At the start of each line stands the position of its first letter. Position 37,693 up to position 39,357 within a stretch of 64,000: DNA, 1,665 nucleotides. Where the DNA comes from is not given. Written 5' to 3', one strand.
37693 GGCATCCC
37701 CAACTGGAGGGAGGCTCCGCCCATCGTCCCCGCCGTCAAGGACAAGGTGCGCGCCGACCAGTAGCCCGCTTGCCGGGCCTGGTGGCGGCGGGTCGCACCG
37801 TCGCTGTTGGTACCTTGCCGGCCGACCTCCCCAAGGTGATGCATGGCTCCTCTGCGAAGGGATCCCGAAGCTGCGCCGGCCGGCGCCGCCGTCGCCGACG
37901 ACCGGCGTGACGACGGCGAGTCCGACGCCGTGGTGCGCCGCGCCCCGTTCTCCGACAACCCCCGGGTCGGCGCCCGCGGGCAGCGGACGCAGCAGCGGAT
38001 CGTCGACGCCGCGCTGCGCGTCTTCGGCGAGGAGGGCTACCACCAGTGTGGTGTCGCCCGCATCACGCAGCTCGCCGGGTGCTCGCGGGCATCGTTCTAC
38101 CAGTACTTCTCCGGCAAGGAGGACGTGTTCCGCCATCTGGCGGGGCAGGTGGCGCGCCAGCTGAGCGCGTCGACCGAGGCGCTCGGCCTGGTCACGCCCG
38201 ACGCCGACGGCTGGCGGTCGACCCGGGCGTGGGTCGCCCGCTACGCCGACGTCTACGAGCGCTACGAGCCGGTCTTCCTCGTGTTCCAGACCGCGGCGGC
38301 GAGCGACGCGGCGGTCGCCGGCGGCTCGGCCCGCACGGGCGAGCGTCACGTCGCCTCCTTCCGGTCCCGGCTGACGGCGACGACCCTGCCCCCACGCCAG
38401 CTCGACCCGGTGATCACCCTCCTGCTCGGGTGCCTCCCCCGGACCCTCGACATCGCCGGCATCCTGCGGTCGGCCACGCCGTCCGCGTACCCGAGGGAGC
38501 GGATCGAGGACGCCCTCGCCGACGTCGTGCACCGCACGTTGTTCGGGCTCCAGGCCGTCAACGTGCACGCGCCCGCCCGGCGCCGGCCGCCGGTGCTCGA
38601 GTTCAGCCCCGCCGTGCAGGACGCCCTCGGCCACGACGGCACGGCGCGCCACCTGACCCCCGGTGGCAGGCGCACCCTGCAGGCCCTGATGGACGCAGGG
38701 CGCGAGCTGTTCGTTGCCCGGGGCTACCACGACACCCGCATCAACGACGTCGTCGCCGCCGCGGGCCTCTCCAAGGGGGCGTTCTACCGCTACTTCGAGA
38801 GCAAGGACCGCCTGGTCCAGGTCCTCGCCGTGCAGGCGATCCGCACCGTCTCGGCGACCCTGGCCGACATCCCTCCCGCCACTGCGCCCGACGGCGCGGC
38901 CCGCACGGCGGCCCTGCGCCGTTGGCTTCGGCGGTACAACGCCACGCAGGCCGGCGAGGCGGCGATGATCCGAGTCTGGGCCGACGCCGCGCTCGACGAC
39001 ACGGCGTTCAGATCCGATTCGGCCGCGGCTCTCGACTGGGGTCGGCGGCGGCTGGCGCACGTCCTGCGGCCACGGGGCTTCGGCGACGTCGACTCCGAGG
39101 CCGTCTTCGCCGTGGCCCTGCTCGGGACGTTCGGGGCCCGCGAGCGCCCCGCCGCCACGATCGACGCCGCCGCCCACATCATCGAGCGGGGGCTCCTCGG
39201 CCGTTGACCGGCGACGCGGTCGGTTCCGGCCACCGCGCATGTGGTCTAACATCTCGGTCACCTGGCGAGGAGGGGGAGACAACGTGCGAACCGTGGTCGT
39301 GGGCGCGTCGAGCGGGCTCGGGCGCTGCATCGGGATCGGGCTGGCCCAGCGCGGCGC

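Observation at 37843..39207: Single-chain tandem TetR regulator at the centre of the asymmetric-box cluster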

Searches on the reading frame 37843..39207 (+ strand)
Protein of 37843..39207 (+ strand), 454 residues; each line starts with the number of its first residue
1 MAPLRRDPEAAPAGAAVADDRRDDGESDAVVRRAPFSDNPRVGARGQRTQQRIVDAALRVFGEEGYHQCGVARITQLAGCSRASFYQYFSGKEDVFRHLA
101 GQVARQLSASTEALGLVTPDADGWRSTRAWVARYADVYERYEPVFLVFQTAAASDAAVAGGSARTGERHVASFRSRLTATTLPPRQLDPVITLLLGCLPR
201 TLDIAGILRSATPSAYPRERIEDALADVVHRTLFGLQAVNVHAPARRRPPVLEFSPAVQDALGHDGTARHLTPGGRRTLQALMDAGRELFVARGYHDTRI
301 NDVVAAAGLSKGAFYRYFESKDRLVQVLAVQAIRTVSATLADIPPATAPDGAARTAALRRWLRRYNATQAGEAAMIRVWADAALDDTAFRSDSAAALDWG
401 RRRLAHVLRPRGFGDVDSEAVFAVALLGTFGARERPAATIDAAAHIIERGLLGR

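Call 4: search_protein_families(library=pfam, proteins=[window:37843-39207:+], max_evalue=1)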
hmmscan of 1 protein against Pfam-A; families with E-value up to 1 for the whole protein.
window:37843-39207:+ (454 aa): 3 families
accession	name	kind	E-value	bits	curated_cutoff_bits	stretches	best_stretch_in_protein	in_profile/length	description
PF00440.29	TetR_N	-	1.1e-31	108.8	24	2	282-326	1-45/47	Bacterial regulatory proteins, tetR family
PF02796.21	HTH_7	-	0.03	14.9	23.8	0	74-90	27-43/45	Helix-turn-helix domain of resolvase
PF19776.5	DUF6262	-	0.21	12.2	29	0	300-328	36-64/110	Family of unknown function (DUF6262)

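Call 5: search_protein_families(library=ncbifam, proteins=[window:37843-39207:+], max_evalue=1)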
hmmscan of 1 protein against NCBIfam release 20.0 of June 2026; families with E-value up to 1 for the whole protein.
window:37843-39207:+ (454 aa): 28 families (the best 25 are shown)
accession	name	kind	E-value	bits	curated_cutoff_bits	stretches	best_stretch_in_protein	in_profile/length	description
NF041196.1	ScbR_bind_reg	equivalog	6.7e-22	78.6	150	2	276-387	5-115/191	ScbR family autoregulator-binding transcription factor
TIGR03968.1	mycofact_TetR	equivalog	9.9e-20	70.9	224.9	2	280-377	12-104/190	mycofactocin system transcriptional regulator MftR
NF053731.1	TransRegFasRMycb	equivalog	7.8e-19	68.3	330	2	45-159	9-121/199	HTH-type transcriptional activator FasR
NF050111.1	TransRegSACE7040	equivalog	2e-18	67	250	2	280-378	4-98/186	SACE_7040 family transcriptional regulator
NF051852.1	efflux_TF_MtrR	exception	2.8e-18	66.4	280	2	45-132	7-93/205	multidrug efflux system transcriptional repressor MtrR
NF058643.1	TranRegCurRPseudo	equivalog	1.2e-17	64.3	300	2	278-342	8-72/193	TetR family transcriptional repressor CurR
NF053878.1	FATransRegFadRBac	equivalog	1.1e-16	61.2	200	2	51-98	6-53/190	fatty acid metabolism transcriptional regulator FadR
TIGR03384.1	betaine_BetI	equivalog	2.7e-16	59.8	201.3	2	41-111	2-71/189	choline-binding transcriptional repressor BetI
NF001978.0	PRK00767.1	equivalog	3.4e-16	59.6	118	2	40-112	2-73/197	transcriptional regulator BetI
NF051457.1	acryl_TF_AcuR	equivalog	5.7e-15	55.1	247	2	278-326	18-66/204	acrylate utilization transcriptional regulator AcuR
NF007949.0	PRK10668.1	equivalog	1e-14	54.6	271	2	46-101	9-64/216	multidrug efflux transporter transcriptional repressor AcrR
TIGR03613.1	RutR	equivalog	3.6e-13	49.8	368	2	49-102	9-62/202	pyrimidine utilization regulatory protein R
NF007430.0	PRK09975.1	equivalog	1.5e-12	47.1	274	2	275-331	9-65/220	acrEF/envCD operon transcriptional regulator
NF040929.1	quorum_TF_HapR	equivalog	1.1e-10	41.6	350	2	40-109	7-76/200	LuxR/HapR/OpaR family quorum-sensing transcriptional regulator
NF011584.0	PRK15008.1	equivalog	1.2e-10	41.6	230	2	280-329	21-70/212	HTH-type transcriptional regulator RutR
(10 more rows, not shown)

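Call 6: search_solved_structures(query=window:37843-39204:+, max_evalue=0.01, show_alignments=2)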
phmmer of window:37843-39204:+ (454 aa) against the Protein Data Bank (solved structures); distinct sequences matched with E-value up to 0.01: 156 (the best 60 are shown).
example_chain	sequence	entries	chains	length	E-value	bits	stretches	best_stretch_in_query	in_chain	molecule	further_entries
9b7y_A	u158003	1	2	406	4.5e-10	42.4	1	280-335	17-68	Transcriptional repressor Mce3R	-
3g7r_A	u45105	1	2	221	9.9e-09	38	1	47-124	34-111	Putative transcriptional regulator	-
3rd3_A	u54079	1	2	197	6.9e-08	35.2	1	273-363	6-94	Probable transcriptional regulator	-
5gpa_A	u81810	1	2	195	1.1e-07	34.6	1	50-99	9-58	Transcriptional regulator (TetR/AcrR family)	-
5gp9_A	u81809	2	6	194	1.2e-07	34.4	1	50-99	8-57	Transcriptional regulator (TetR/AcrR family)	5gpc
4l62_A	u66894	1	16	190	1.4e-07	34.3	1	278-363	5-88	Transcriptional regulator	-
2zcx_A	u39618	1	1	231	2e-07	33.7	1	276-416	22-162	TetR-family transcriptional regulator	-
2eh3_A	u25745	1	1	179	2.4e-07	33.4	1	278-330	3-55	Transcriptional regulator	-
3qbm_A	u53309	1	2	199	2.6e-07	33.3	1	275-327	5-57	TetR transcriptional regulator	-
7eqe_A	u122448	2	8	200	4.3e-07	32.6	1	270-382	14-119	TetR/AcrR family transcriptional regulator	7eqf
3whb_A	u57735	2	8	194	5.4e-07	32.3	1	51-100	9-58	Fatty acid metabolism regulator protein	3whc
1vi0_A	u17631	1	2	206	5.6e-07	32.3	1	51-100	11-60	transcriptional regulator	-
3c07_A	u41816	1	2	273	7.1e-07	31.9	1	38-165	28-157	Putative tetR-family transcriptional regulator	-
6g87_A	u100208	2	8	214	8.6e-07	31.6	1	262-380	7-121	TetR/AcrR family transcriptional regulator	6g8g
3lwj_A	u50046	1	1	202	8.9e-07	31.6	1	47-156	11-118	Putative TetR-family transcriptional regulator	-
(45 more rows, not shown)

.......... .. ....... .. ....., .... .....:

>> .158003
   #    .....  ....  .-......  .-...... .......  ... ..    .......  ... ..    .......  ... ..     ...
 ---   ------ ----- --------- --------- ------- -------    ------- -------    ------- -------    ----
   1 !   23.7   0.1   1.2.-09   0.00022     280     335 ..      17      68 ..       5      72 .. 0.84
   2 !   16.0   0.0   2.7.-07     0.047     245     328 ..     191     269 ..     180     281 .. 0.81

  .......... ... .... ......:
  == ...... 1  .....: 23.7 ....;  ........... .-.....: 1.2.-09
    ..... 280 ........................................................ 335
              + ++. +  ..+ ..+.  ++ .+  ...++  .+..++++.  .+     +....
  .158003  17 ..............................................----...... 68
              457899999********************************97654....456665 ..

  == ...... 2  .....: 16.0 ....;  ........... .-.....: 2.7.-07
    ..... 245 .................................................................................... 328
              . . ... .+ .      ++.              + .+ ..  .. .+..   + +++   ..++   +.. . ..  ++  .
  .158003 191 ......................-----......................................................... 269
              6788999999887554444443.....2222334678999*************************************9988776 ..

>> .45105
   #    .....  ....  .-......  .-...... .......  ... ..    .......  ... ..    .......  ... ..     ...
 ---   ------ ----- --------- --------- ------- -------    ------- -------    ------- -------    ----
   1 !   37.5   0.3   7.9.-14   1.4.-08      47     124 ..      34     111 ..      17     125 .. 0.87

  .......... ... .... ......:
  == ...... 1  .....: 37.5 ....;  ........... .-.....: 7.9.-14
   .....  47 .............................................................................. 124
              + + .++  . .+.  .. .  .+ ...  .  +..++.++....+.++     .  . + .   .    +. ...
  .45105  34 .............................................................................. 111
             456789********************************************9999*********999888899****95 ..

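Call 15: find_homologous_proteins(query=window:37843-39204:+, max_evalue=1e-10)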
Query window:37843-39204:+ (454 aa): 1286 proteins with E <= 1e-10 among 8000 candidates; the best 120 are listed.
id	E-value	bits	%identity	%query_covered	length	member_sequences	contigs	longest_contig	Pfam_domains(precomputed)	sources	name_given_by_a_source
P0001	1.7e-290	981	99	100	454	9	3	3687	PF00440.30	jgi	jgi:AcrR family transcriptional regulator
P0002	1.3e-280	949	96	100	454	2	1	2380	PF00440.30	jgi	jgi:AcrR family transcriptional regulator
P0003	3.4e-280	947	96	100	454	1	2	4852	PF00440.30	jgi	jgi:AcrR family transcriptional regulator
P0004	2.5e-264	895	92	96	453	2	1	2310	PF00440.30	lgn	-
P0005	1.7e-263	892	91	100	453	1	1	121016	PF00440.30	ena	-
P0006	7.3e-263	890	90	100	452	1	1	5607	PF00440.30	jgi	jgi:AcrR family transcriptional regulator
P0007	3.4e-262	888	91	100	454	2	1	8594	PF00440.30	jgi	jgi:AcrR family transcriptional regulator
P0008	7.2e-262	887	90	100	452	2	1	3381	PF00440.30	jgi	jgi:AcrR family transcriptional regulator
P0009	7.3e-262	887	90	100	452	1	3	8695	PF00440.30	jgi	jgi:AcrR family transcriptional regulator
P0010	2.1e-260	882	89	100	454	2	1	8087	PF00440.30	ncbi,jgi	ncbi:MAG TPA: TetR/AcrR family transcriptional regulator [Acidimicrobiales bacterium]|jgi:AcrR famil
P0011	3.7e-257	871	88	100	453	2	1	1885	PF00440.30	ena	-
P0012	7.9e-256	867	88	100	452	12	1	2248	PF00440.30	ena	-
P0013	2.1e-255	866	88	100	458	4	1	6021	PF00440.30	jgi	-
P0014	5.6e-253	858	88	100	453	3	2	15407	PF00440.30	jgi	jgi:AcrR family transcriptional regulator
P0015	6.2e-251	851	86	100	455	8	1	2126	PF00440.30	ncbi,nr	ncbi:MAG TPA: TetR/AcrR family transcriptional regulator [Acidimicrobiales bacterium]|nr:TetR/AcrR f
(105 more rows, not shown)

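Call 20: find_related_loci(query=window:37843-39204:+, collection=genome_contigs, flank=10000)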
Query window:37843-39204:+ (454 aa) in genome_contigs; peptide patterns used: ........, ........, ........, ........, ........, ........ (x = any residue, [..] = any of these).
554 stretches matched a pattern; 354 encode a relative of the query (tblastn E <= 1e-3); the best 80 are kept; 80 distinct loci.
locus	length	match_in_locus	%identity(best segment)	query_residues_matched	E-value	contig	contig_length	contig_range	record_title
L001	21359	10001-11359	91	1-454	0e+0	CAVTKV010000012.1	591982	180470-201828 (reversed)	MAG: uncultured Acidimicrobiales bacterium isolate MFD06742.bin.2.133 genome assembly, contig: contig_36249, whole genom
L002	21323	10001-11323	86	1-454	0e+0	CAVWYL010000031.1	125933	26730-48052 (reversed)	MAG: uncultured Acidimicrobiales bacterium isolate MFD09267.bin.2.303 genome assembly, contig: contig_51444, whole genom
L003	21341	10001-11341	85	1-448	0e+0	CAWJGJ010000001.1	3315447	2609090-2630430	MAG: uncultured Acidimicrobiales bacterium isolate MFD09267.bin.1.253 genome assembly, contig: contig_1114, whole genome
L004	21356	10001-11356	84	1-454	0e+0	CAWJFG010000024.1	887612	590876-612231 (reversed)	MAG: uncultured Acidimicrobiales bacterium isolate MFD04850.bin.1.220 genome assembly, contig: contig_3604, whole genome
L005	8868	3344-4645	86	19-454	0e+0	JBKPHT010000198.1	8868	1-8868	MAG: Actinomycetota bacterium isolate HAY_GB_MAG_00003 HAY_GB_000000093302, whole genome shotgun sequence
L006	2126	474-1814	86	8-453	0e+0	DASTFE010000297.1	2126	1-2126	MAG TPA_asm: Acidimicrobiales bacterium isolate SMAG_U866 k141_1294768, whole genome shotgun sequence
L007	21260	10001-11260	87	34-454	0e+0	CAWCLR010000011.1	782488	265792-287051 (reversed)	MAG: uncultured Acidimicrobiales bacterium isolate MFD05454.bin.1.266 genome assembly, contig: contig_21970, whole genom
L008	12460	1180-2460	85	27-454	0e+0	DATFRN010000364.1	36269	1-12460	MAG TPA_asm: Acidimicrobiales bacterium isolate SMAG_U9359 k141_693023, whole genome shotgun sequence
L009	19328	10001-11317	81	8-454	0e+0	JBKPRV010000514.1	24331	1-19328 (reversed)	MAG: Actinomycetota bacterium isolate GS_EKS_MAG_00039 GS_EKS_000001646428, whole genome shotgun sequence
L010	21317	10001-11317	79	8-454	0e+0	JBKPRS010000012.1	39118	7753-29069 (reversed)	MAG: Actinomycetota bacterium isolate GS_EKS_MAG_00043 GS_EKS_000001569620, whole genome shotgun sequence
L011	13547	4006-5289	81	26-454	0e+0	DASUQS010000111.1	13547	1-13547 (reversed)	MAG TPA_asm: Acidimicrobiales bacterium isolate SMAG_U1687 k141_1527868, whole genome shotgun sequence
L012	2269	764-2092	81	8-454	0e+0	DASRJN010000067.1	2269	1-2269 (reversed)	MAG TPA_asm: Acidimicrobiales bacterium isolate SMAG_U10137 k141_294194, whole genome shotgun sequence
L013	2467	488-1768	81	27-454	0e+0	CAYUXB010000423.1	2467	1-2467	MAG TPA_asm: uncultured Acidimicrobiaceae bacterium isolate SRP220891_co3_373 genome assembly, contig: NODE_114410_lengt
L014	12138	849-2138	80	24-454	0e+0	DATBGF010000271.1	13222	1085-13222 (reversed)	MAG TPA_asm: Acidimicrobiales bacterium isolate SMAG_U3830 k141_4339918, whole genome shotgun sequence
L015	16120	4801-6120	78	5-454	0e+0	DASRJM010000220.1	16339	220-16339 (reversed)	MAG TPA_asm: Acidimicrobiales bacterium isolate SMAG_U10136 k141_220805, whole genome shotgun sequence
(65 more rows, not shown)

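Call 33: predict_structure(alignment_id=A1)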
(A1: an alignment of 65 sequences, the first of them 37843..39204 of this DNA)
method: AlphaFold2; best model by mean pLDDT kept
length: 454 residues; sequences in the alignment: 65
mean_pLDDT: 83.7   pTM: 0.82
mean pLDDT of the five models: 83.7, 81.4, 80.6, 79.8, 79.7
residues with pLDDT >= 90: 246; 70-90: 143; 50-70: 22; < 50: 43
segments of 3 or more residues with pLDDT < 50: 1-41
pLDDT, mean of each block of 10 residues (from residue 1): 35 29 30 43 75 95 85 95 93 91 93 94 97 97 84 56 80 89 88 94 93 87 96 94 84 88 69 91 94 87 96 92 89 88 78 89 90 83 78 91 92 92 94 89 95 91
secondary structure, 60 per line:
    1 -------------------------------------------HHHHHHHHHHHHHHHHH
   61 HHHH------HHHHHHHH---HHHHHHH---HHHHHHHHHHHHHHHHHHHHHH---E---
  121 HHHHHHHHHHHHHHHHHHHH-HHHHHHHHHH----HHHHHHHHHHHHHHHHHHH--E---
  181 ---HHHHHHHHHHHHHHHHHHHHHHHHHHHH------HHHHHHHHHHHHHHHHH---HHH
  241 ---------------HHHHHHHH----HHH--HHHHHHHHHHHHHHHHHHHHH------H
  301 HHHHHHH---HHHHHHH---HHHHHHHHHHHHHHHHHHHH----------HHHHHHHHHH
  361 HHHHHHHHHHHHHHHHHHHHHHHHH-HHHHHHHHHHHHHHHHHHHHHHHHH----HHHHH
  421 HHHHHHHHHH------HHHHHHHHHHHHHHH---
elements in order: H44-64 H71-78 H82-88 H92-113 H121-140 H142-151 H156-174 H184-211 H218-234 H256-263 H273-293 H300-307 H311-317 H321-340 H351-385 H387-411 H416-430 H437-451

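Call 35: search_protein_representatives(protein=window:37843-39204:+)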
Query: 454 residues. Proteins with E-value up to 0.001 (for the whole library): 14456; up to 1e-10: 687; up to 1e-30: 165. The best 150 are listed.
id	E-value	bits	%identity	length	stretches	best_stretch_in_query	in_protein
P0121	3.5e-163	560.1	63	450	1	5-454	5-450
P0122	3.1e-160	550.4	60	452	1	21-454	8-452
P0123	2.4e-144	498.1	58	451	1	26-454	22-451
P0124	1.6e-143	495.3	57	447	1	23-453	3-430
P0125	6.9e-121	420.8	50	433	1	23-453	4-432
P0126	1.6e-119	416.3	52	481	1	11-453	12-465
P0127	1.2e-114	400.2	51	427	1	31-454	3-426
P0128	6.0e-114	397.9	70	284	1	170-454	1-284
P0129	7.4e-113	394.3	60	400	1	27-362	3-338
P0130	1.9e-112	393.0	50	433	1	24-453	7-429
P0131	1.0e-111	390.5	55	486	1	24-371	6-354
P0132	3.8e-111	388.7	49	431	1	29-452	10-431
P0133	1.0e-110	387.3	48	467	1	12-452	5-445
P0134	2.8e-108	379.2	48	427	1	27-454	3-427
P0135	6.8e-106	371.4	46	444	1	29-454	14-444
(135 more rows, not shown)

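Call 36: fold_search(model_id=the predicted structure, library=pdb)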
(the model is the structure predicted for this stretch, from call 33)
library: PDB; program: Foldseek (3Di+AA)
matches with E <= 10: 900; with E <= 0.001: 1
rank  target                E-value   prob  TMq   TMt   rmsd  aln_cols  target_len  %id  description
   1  9b7y_A                1.1e-06  1.00  0.51  0.58  10.6       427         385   14  Cryo-EM structure of TetR regulator Mce3R from Mycobacterium tuberculosis bound to a DNA oligonucleotide (released 2024-11-13)
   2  6g8g_B                3.7e-03  1.00  0.27  0.53   5.7       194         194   23  Flavonoid-responsive Regulator FrrA in complex with Genistein (released 2019-04-17)
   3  8sua                  4.4e-03  1.00  0.29  0.57   5.5       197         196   22  Structure of M. baixiangningiae DarR-ligand complex (released 2023-11-01)
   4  6g8g_A                4.4e-03  1.00  0.24  0.47   6.6       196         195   26  Flavonoid-responsive Regulator FrrA in complex with Genistein (released 2019-04-17)
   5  6g8h_AAA              4.6e-03  1.00  0.24  0.47   6.6       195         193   25  Flavonoid-responsive Regulator FrrA in complex with (R,S)-Naringenin (released 2019-04-17)
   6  5mym_A                5.0e-03  1.00  0.33  0.70   5.1       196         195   20  Structure of Transcriptional Regulatory Repressor Protein - EthR from Mycobacterium Tuberculosis in complex with compo (released 2017-10-25)
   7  6en8_F                5.0e-03  1.00  0.25  0.53   5.0       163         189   18  SaFadR in complex with dsDNA (released 2018-10-31)
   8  6hrz_A                5.6e-03  1.00  0.30  0.59   5.0       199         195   21  EthR2 in complex with compound 4 (BDM72170) (released 2019-02-27)
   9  4x1e_A                6.1e-03  1.00  0.31  0.61   5.1       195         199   19  Crystal structure of unliganded E. coli transcriptional regulator RutR, W167A mutant (released 2015-01-21)
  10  3q0v_A                6.3e-03  1.00  0.34  0.75   4.7       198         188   21  ETHR From mycobacterium tuberculosis in complex with compound bdm31369 (released 2012-01-11)
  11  3loc_C                6.3e-03  1.00  0.32  0.64   5.1       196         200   18  Crystal structure of putative transcriptional regulator ycdc (released 2010-03-16)
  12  5mym_C                6.3e-03  1.00  0.31  0.61  10.9       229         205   20  Structure of Transcriptional Regulatory Repressor Protein - EthR from Mycobacterium Tuberculosis in complex with compo (released 2017-10-25)
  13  3lwj                  6.9e-03  1.00  0.33  0.69   5.0       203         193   21  Crystal structure of Putative TetR-family transcriptional regulator (YP_752756.1) from Syntrophomonas wolfei str. Goetti (released 2010-03-16)
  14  5f27                  7.2e-03  1.00  0.34  0.74   4.7       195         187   21  Structure of Transcriptional Regulatory Repressor Protein - EthR from Mycobacterium Tuberculosis in complex with compoun (released 2016-02-03)
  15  2qib_A                7.2e-03  1.00  0.33  0.63   3.9       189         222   18  Crystal structure of tetR-family transcriptional regulator from Streptomyces coelicolor (released 2007-09-04)
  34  3whb_A                1.0e-02  1.00  0.30  0.63   4.8       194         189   16  Crystal structure of FadR from Bacillus subtilis, a transcriptional regulator involved in the regulation of fatty acid (released 2014-03-19)
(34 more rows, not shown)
